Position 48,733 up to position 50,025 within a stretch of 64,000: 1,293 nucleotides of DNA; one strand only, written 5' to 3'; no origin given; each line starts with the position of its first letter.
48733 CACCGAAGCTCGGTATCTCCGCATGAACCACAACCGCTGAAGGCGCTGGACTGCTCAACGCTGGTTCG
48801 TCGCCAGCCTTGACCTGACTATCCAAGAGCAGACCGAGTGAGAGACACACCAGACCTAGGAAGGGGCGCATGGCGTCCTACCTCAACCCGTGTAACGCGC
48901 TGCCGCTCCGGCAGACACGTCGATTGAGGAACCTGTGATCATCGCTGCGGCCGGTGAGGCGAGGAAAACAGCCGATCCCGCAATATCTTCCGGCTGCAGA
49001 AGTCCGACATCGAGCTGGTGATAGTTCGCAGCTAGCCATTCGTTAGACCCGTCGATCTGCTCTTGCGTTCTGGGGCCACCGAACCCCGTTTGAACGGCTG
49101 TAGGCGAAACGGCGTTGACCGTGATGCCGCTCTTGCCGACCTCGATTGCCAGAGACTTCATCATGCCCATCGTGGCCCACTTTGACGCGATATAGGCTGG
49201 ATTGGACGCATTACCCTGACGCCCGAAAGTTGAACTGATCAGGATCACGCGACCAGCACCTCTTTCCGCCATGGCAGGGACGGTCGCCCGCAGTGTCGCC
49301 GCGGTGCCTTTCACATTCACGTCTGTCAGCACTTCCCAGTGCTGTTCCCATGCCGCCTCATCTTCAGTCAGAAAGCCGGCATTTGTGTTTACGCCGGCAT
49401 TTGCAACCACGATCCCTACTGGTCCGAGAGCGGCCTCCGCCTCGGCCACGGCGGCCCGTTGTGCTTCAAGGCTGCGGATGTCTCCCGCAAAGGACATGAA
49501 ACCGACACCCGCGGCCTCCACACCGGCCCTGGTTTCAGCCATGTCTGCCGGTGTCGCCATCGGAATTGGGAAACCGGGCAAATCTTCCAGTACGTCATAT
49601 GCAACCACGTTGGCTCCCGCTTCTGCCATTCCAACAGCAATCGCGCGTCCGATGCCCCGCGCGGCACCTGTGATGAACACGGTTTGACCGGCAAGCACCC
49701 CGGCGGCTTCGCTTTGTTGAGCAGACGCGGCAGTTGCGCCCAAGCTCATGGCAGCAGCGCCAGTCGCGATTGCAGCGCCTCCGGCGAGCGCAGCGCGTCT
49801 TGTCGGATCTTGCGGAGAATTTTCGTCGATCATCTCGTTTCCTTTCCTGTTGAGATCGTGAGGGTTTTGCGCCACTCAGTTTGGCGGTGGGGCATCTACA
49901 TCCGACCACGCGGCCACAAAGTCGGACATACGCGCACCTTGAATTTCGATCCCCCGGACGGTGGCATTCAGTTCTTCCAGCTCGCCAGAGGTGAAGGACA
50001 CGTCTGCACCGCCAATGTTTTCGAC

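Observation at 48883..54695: Six-gene operon of mostly exported oxidoreductases: three NAD(P)-type enzymes with twin-arginine signals plus a secreted double-NTF2 protein and a hydrolase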

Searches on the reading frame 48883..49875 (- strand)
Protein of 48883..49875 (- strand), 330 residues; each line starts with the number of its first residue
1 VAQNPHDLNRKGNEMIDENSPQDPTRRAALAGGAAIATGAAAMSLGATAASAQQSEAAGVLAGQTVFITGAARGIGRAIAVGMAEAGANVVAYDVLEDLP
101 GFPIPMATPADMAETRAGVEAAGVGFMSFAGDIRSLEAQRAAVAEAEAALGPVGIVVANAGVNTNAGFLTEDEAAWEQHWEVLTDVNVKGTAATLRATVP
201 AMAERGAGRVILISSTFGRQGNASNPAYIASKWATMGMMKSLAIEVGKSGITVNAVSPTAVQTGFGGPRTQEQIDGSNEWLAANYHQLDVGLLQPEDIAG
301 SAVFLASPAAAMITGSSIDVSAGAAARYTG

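Call 3: search_protein_families(library=pfam, proteins=[window:48883-49875:-], max_evalue=0.01)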
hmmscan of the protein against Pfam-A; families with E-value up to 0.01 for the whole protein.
window:48883-49875:- (330 aa): 3 families
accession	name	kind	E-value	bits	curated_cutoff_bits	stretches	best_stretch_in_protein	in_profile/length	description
PF00106.31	adh_short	-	2.4e-41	141.8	26.6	1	64-271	1-192/195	short chain dehydrogenase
PF13561.12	adh_short_C2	-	6.7e-40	137.6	27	1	70-323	1-234/236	Enoyl-(Acyl carrier protein) reductase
PF08659.16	KR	-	8.4e-09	36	22.6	1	65-232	2-153/180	KR domain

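Call 4: search_protein_families(library=ncbifam, proteins=[window:48883-49875:-], max_evalue=0.01)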
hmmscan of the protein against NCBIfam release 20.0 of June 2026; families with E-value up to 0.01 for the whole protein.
window:48883-49875:- (330 aa): 215 families (the best 25 are shown)
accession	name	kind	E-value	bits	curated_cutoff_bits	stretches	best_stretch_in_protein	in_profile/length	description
TIGR03971.1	SDR_subfam_1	subfamily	3.9e-69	233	300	1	61-326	1-270/271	mycofactocin-coupled SDR family oxidoreductase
NF009467.0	PRK12826.1-3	subfamily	1e-48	165.9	269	1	59-325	4-271/274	SDR family mycofactocin-dependent oxidoreductase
NF009466.0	PRK12826.1-2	subfamily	3.2e-45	154.5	222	1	64-325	4-245/248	3-oxoacyl-ACP reductase FabG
NF005559.1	PRK07231.1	subfamily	3.5e-42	144.6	215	1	61-323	2-246/249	glucose 1-dehydrogenase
TIGR04504.1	SDR_subfam_2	subfamily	8.9e-41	140.3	250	1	66-324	4-258/260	mycofactocin-coupled SDR family oxidoreductase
NF004198.0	PRK05653.1-3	equivalog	1.1e-40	139.7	296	1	60-324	4-246/248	3-oxoacyl-ACP reductase FabG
TIGR01830.1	3oxo_ACP_reduc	equivalog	6.3e-40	137.4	297.75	1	66-323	1-237/239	3-oxoacyl-[acyl-carrier-protein] reductase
NF040490.1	SDR_subfam_3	subfamily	1.1e-39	136.5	385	1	61-327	2-266/268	mycofactocin-coupled SDR family oxidoreductase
TIGR01963.1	PHB_DH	subfamily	2.6e-38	131.8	307.05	1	64-325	2-253/255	3-hydroxybutyrate dehydrogenase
NF004791.0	PRK06138.1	equivalog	6.4e-38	130.5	312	1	61-326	3-251/252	SDR family oxidoreductase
NF009093.0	PRK12429.1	subfamily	6.8e-38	130.4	258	1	61-325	3-257/259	3-hydroxybutyrate dehydrogenase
NF004202.0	PRK05653.2-2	equivalog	7e-38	130.6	333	1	60-323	4-246/259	3-oxoacyl-ACP reductase FabG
NF009464.0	PRK12824.1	subfamily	6.5e-36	124.2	269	1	65-324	4-242/245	3-oxoacyl-ACP reductase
NF040491.1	SDR_subfam_4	equivalog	8e-36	124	265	1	65-323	2-254/256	mycofactocin-coupled SDR family oxidoreductase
NF004203.0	PRK05653.2-4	subfamily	8.6e-36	123.6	313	1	61-323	4-255/260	3-oxoacyl-ACP reductase FabG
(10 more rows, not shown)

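Call 15: search_solved_structures(query=window:48883-49833:-, show_alignments=2)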
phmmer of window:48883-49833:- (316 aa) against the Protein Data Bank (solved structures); distinct sequences matched with E-value up to 0.001: 582 (the best 60 are shown).
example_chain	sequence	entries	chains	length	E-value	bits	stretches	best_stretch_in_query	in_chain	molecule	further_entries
3s55_A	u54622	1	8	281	2.1e-42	148.8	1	48-313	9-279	Putative short-chain dehydrogenase/reductase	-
3t7c_A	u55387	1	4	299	1.7e-41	145.8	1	40-311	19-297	Carveol dehydrogenase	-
3oec_A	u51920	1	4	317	1.1e-38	136.6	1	40-313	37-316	Carveol dehydrogenase (MythA.01326.c, A0R518 homolog)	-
5ej2_A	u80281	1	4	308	4.5e-38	134.6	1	41-311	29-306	Carveol dehydrogenase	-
3uve_A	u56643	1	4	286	3.6e-37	131.6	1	44-311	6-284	Carveol dehydrogenase ((+)-trans-carveol dehydrogenase)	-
3tsc_A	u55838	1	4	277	8.7e-36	127.1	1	43-310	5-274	Putative oxidoreductase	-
3pgx_A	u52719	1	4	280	1.8e-35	126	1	43-311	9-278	carveol dehydrogenase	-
3sx2_A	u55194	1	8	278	3.4e-33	118.6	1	43-310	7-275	Putative 3-ketoacyl-(acyl-carrier-protein) reductase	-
4rgb_A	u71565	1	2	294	8.5e-30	107.4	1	37-310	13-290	Carveol dehydrogenase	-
2et6_A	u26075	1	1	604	1.4e-27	100.1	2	46-246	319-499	(3R)-hydroxyacyl-CoA dehydrogenase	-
9fe6_A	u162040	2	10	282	1.4e-27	100.1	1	47-310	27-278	SDR family oxidoreductase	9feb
4weo_A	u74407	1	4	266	2.4e-27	99.4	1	45-309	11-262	Putative acetoin(Diacetyl) reductase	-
5unl_A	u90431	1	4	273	3.4e-26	95.6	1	49-308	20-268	3-ketoacyl-ACP reductase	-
6t6n_A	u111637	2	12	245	6.9e-26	94.6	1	46-310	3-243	3-oxoacyl-[acyl-carrier protein] reductase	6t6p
7tzp_A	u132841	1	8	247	7.7e-26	94.4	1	46-310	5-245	3-oxoacyl-ACP reductase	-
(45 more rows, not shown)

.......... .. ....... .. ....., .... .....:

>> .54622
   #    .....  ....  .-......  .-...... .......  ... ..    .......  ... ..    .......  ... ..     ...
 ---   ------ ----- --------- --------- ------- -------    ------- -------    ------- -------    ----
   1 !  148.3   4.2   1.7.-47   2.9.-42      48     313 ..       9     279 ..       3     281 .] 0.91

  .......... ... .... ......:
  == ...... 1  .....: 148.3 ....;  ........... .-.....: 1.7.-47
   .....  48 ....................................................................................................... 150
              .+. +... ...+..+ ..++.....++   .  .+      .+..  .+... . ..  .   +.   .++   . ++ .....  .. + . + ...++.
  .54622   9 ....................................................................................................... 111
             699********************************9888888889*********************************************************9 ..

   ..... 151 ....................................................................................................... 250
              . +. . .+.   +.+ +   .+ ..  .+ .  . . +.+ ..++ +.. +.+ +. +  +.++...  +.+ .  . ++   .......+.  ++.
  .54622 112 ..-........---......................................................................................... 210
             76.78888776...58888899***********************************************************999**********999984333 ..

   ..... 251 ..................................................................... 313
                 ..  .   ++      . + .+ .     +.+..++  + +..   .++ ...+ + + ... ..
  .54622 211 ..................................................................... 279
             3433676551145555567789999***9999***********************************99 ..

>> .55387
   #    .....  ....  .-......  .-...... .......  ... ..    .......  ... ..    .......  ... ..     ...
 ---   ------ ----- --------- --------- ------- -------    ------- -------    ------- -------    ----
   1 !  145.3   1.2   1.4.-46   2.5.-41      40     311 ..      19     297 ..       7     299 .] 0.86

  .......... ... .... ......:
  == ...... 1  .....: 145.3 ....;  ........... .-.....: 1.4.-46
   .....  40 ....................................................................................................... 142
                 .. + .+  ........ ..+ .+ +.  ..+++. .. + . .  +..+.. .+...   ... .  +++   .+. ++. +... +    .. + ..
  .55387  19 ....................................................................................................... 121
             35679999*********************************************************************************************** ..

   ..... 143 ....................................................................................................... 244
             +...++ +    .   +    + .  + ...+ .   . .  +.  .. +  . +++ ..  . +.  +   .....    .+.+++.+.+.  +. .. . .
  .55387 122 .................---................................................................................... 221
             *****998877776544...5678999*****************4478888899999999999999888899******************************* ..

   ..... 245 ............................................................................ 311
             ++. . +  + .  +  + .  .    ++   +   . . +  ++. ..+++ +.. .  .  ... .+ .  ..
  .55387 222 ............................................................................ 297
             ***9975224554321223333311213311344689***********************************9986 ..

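Call 18: find_homologous_proteins(query=window:48883-49833:-, max_evalue=1e-30)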
Query window:48883-49833:- (316 aa): 430 proteins with E <= 1e-30 among 8000 candidates; the best 120 are listed.
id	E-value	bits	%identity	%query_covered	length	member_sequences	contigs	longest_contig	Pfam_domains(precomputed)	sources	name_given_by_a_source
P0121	4.0e-190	648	100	100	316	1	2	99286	PF08659.17,PF13561.13,PF00106.32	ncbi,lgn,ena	-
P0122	5.5e-152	523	78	100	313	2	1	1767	PF08659.17,PF13561.13,PF00106.32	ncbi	-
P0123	3.3e-151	521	86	85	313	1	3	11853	PF08659.17,PF13561.13,PF00106.32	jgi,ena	-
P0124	3.1e-137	475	76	97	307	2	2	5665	PF08659.17,PF13561.13,PF00106.32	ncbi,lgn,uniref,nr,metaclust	ncbi:NADP-dependent 3-hydroxy acid dehydrogenase YdfG [Cribrihabitans marinus]|uniref:NADP-dependent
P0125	6.7e-120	418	66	99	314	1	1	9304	PF08659.17,PF13561.13,PF00106.32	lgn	-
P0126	1.8e-114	400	62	99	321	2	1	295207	PF08659.17,PF13561.13,PF00106.32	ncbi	-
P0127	1.4e-111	391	61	98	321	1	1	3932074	PF08659.17,PF13561.13,PF00106.32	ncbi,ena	-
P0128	4.0e-108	379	58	98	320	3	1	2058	PF08659.17,PF13561.13,PF00106.32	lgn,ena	-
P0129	5.7e-108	379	63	90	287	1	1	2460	PF08659.17,PF13561.13,PF00106.32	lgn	-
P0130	8.4e-108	378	63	88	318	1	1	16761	PF08659.17,PF13561.13,PF00106.32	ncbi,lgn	-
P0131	1.1e-107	378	62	88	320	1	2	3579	PF08659.17,PF13561.13,PF00106.32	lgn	-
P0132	1.5e-107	377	58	98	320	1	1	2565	PF08659.17,PF13561.13,PF00106.32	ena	-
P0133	6.2e-106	372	60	88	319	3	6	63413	PF08659.17,PF13561.13,PF00106.32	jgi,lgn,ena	jgi:NAD(P)-dependent dehydrogenase (short-subunit alcohol dehydrogenase family)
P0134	5.2e-105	369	63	85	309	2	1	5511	PF08659.17,PF13561.13,PF00106.32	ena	-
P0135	8.0e-105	368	62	88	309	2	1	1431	PF08659.17,PF13561.13,PF00106.32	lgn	-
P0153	1.8e-91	325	58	85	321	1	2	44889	PF08659.17,PF13561.13,PF00106.32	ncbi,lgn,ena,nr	ncbi:MAG: SDR family oxidoreductase [Gammaproteobacteria bacterium]|nr:SDR family oxidoreductase [Ga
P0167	2.2e-60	223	44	99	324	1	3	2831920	PF08659.17,PF13561.13,PF00106.32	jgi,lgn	-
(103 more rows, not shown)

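Call 21: find_encoding_contigs(protein=P0121, flank=10000, max_places=3)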
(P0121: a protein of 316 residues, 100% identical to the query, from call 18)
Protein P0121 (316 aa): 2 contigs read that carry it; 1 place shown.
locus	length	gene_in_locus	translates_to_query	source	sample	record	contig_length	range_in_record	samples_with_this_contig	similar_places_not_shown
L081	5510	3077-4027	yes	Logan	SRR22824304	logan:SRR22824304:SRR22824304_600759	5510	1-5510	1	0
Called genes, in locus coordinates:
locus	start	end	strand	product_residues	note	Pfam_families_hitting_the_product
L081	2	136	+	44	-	?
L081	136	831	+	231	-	PF00106:adh_short, PF08659:KR, PF13561:adh_short_C2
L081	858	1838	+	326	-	PF00106:adh_short, PF08659:KR, PF13561:adh_short_C2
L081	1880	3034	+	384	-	PF00248:Aldo_ket_red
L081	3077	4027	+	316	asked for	PF00106:adh_short, PF08659:KR, PF13561:adh_short_C2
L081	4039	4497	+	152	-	-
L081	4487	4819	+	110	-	PF00378:ECH_1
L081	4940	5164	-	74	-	-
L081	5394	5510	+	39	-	?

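Call 22: find_encoding_contigs(protein=P0127, flank=8000, max_places=2)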
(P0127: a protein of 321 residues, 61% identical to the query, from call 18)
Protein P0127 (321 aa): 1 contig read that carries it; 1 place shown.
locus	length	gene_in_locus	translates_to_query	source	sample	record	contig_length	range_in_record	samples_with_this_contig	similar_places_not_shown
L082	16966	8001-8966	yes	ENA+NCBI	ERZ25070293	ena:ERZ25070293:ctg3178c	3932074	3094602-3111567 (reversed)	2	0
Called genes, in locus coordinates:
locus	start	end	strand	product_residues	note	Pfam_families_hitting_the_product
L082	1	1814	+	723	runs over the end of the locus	PF20256:MoCoBD_2, PF02738:MoCoBD_1, PF20256:MoCoBD_2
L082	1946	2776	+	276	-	PF03781:FGE-sulfatase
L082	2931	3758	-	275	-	PF00165:HTH_AraC, PF12833:HTH_18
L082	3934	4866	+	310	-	PF00165:HTH_AraC, PF12833:HTH_18, PF00165:HTH_AraC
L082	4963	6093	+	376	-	PF00248:Aldo_ket_red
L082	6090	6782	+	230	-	PF00106:adh_short, PF08659:KR (weak), PF13561:adh_short_C2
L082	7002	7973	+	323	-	PF00106:adh_short, PF08659:KR (weak), PF13561:adh_short_C2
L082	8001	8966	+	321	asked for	PF00106:adh_short, PF08659:KR (weak), PF13561:adh_short_C2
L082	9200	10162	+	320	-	PF00106:adh_short, PF08659:KR, PF13561:adh_short_C2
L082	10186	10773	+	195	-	PF13577:SnoaL_4, PF12680:SnoaL_2 (weak), PF14534:DUF4440 (weak)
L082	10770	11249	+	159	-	PF00857:Isochorismatase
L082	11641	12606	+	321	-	PF08401:ArdcN, PF18818:MPTase-PolyVal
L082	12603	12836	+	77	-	-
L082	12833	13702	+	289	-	-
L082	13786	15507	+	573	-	PF02195:ParB_N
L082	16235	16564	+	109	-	PF05284:DUF736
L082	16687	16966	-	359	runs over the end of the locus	-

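Call 47: find_related_loci(query=A2, collection=metagenome_contigs, flank=10000)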
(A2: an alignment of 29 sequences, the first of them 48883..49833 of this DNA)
Query A2 (316 aa) in metagenome_contigs; peptide patterns used: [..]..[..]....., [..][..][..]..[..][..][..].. (x = any residue, [..] = any of these).
600 stretches matched a pattern (row limit reached: there are more); 532 encode a relative of the query (tblastn E <= 1e-3); the best 80 are kept; 80 distinct loci.
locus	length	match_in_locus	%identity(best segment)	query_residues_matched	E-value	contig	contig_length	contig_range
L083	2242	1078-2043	37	11-309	5e-51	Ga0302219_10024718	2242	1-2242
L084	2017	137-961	38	49-312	9e-44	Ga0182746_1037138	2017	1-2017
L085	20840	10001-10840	36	46-312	6e-43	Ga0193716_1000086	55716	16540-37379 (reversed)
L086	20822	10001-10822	36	45-313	2e-37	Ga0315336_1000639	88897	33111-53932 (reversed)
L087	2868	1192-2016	33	40-310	3e-35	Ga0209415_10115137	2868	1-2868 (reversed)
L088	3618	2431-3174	38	47-313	7e-35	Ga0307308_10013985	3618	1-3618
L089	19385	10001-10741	35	46-309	8e-34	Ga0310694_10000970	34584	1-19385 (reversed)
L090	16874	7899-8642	35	45-309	9e-34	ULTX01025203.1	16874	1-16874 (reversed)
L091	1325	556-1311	32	39-302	3e-34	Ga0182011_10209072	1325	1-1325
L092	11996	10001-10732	35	45-309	8e-33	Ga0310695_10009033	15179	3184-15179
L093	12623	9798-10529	33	45-309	4e-32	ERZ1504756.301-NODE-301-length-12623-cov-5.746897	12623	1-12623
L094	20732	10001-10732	33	45-309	4e-32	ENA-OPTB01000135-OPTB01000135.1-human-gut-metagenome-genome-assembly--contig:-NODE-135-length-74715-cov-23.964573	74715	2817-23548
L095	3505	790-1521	33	45-309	3e-32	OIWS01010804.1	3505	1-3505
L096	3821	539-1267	37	47-309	4e-32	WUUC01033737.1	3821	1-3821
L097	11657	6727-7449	38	36-300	6e-32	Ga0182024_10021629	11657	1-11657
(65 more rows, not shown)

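Call 48: find_encoding_contigs(protein=P0133, flank=8000, max_places=2)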
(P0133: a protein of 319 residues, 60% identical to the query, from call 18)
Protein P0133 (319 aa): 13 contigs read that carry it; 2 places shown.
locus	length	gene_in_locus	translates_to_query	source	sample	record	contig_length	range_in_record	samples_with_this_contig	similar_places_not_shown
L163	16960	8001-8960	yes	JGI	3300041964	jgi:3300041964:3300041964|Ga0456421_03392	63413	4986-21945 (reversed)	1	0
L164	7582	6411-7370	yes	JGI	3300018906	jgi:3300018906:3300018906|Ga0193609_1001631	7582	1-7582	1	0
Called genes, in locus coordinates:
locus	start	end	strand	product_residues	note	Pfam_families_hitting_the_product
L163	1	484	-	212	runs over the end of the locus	PF03992:ABM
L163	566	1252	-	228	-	PF00106:adh_short, PF08659:KR (weak), PF23441:SDR, PF13561:adh_short_C2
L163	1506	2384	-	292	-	PF00083:Sugar_tr, PF07690:MFS_1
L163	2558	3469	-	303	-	PF01073:3Beta_HSD, PF01370:Epimerase (weak), PF05368:NmrA, PF13460:NAD_binding_10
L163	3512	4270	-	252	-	PF00106:adh_short, PF08659:KR, PF13561:adh_short_C2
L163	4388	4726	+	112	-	PF01638:HxlR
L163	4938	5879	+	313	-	PF02311:AraC_binding, PF00165:HTH_AraC, PF12833:HTH_18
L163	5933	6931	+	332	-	PF23441:SDR, PF00106:adh_short, PF01370:Epimerase, PF08659:KR, PF13561:adh_short_C2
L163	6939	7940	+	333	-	PF13449:Phytase-like (faint), PF08450:SGL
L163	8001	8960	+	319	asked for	PF00106:adh_short, PF08659:KR (weak), PF13561:adh_short_C2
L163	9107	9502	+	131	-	PF01710:HTH_Tnp_IS630, PF13384:HTH_23 (faint)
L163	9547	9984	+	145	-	PF13358:DDE_3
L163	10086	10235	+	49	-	-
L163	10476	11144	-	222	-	-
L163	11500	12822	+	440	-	-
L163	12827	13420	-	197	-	PF13358:DDE_3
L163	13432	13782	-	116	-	PF13384:HTH_23, PF13518:HTH_28, PF13551:HTH_29, PF13565:HTH_32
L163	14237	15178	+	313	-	PF00165:HTH_AraC, PF12833:HTH_18, PF00165:HTH_AraC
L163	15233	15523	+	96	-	-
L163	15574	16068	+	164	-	PF00135:COesterase, PF20434:BD-FAE, PF07859:Abhydrolase_3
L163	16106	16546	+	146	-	PF07859:Abhydrolase_3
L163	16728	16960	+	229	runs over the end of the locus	PF13302:Acetyltransf_3, PF00583:Acetyltransf_1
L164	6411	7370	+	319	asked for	PF00106:adh_short, PF08659:KR (weak), PF13561:adh_short_C2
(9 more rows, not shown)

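Call 49: find_encoding_contigs(protein=P0153, flank=8000, max_places=2)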
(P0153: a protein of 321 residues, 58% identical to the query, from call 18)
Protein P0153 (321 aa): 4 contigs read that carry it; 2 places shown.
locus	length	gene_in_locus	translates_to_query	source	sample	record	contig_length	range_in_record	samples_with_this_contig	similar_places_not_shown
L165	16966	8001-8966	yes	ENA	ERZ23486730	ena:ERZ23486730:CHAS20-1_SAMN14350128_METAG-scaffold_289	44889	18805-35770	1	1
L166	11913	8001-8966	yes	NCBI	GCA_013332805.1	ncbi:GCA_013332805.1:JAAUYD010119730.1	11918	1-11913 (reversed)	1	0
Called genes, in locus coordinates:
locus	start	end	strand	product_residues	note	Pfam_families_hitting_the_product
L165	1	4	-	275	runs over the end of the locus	PF01209:Ubie_methyltran, PF13847:Methyltransf_31, PF08241:Methyltransf_11, PF08242:Methyltransf_12, PF13649:Methyltransf_25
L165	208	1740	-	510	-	PF00486:Trans_reg_C, PF13432:TPR_16 (faint), PF13428:TPR_14 (faint), PF07719:TPR_2 (faint), PF14559:TPR_19 (faint), PF23914:TPR_CcmH_CycH (faint)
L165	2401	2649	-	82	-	-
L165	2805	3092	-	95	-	-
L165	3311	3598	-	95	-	-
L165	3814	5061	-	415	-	PF13347:MFS_2 (faint), PF07690:MFS_1, PF06779:MFS_4, PF12832:MFS_1_like, PF07690:MFS_1 (weak)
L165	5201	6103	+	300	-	PF00126:HTH_1, PF03466:LysR_substrate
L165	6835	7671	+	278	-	PF00165:HTH_AraC, PF12833:HTH_18, PF00165:HTH_AraC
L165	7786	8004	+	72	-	-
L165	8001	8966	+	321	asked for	PF00106:adh_short, PF08659:KR, PF13561:adh_short_C2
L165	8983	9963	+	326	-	PF00106:adh_short, PF08659:KR (weak), PF23441:SDR (weak), PF13561:adh_short_C2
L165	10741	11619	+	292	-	PF23441:SDR (weak), PF00106:adh_short, PF01370:Epimerase (faint), PF08659:KR, PF13561:adh_short_C2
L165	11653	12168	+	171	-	PF13577:SnoaL_4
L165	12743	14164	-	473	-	-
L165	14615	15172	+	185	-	-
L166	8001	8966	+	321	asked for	PF00106:adh_short, PF08659:KR, PF13561:adh_short_C2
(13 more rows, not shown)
